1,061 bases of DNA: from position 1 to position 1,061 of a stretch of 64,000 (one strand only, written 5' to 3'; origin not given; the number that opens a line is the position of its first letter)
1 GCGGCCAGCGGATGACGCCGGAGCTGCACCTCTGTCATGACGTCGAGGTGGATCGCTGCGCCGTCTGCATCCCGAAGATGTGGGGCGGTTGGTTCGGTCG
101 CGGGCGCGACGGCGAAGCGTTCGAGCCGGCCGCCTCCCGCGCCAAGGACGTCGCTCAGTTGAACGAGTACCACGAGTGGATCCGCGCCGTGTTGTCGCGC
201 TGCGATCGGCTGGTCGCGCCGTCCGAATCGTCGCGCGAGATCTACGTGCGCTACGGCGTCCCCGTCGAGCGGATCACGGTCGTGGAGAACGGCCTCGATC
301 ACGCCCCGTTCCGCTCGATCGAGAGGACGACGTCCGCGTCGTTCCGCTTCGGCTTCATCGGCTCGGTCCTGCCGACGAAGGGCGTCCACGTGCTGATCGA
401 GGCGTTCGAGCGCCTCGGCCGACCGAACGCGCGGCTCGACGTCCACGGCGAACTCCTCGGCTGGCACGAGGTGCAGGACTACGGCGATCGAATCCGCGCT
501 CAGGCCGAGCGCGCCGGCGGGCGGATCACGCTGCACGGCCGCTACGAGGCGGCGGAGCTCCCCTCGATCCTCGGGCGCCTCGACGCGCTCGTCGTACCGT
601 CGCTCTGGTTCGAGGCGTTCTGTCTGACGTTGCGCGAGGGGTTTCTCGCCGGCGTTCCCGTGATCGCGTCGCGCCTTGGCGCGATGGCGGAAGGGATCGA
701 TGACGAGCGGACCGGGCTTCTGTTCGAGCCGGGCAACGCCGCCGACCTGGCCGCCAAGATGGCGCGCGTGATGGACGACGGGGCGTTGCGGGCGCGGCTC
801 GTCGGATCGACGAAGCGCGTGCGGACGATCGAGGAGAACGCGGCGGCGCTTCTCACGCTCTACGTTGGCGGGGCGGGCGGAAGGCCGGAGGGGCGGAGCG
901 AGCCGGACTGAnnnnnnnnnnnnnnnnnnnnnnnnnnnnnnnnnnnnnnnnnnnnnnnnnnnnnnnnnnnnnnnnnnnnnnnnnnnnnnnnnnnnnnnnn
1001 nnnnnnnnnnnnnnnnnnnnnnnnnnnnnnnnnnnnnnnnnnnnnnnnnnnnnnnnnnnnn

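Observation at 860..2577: Compact MNIO (DUF692) operon: 77-aa CxxCH-SG peptide plus an MNIO fused to a partner-like domain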

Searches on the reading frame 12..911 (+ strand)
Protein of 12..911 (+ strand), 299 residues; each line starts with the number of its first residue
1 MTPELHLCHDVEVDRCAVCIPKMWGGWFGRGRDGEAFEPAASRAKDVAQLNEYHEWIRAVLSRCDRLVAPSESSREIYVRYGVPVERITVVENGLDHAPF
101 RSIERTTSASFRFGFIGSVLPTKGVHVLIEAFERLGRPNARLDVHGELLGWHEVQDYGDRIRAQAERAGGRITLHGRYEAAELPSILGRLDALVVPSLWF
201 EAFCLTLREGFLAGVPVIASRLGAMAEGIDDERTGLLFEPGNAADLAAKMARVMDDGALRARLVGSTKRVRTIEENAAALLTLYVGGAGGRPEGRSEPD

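Call 51: search_protein_families(library=pfam, proteins=[window:12-911:+], max_evalue=0.001)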
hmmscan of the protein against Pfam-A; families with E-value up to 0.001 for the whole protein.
window:12-911:+ (299 aa): 5 families
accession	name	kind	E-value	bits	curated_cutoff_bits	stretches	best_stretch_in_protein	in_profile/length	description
PF00534.26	Glycos_transf_1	-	8.2e-27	94.3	26.4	1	111-264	16-166/172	Glycosyl transferases group 1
PF13692.12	Glyco_trans_1_4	-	6.4e-25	88.5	27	1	112-256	3-142/142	Glycosyl transferases group 1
PF13439.12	Glyco_transf_4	-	2.7e-09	37.7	28.5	1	53-97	123-168/170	Glycosyltransferase Family 4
PF13579.12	Glyco_trans_4_4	-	1.1e-06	29.5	29.7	1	53-94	117-158/158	Glycosyl transferase 4-like domain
PF20706.3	GT4-conflict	-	0.00017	21.1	26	1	49-263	132-351/385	Family 4 Glycosyltransferase in conflict systems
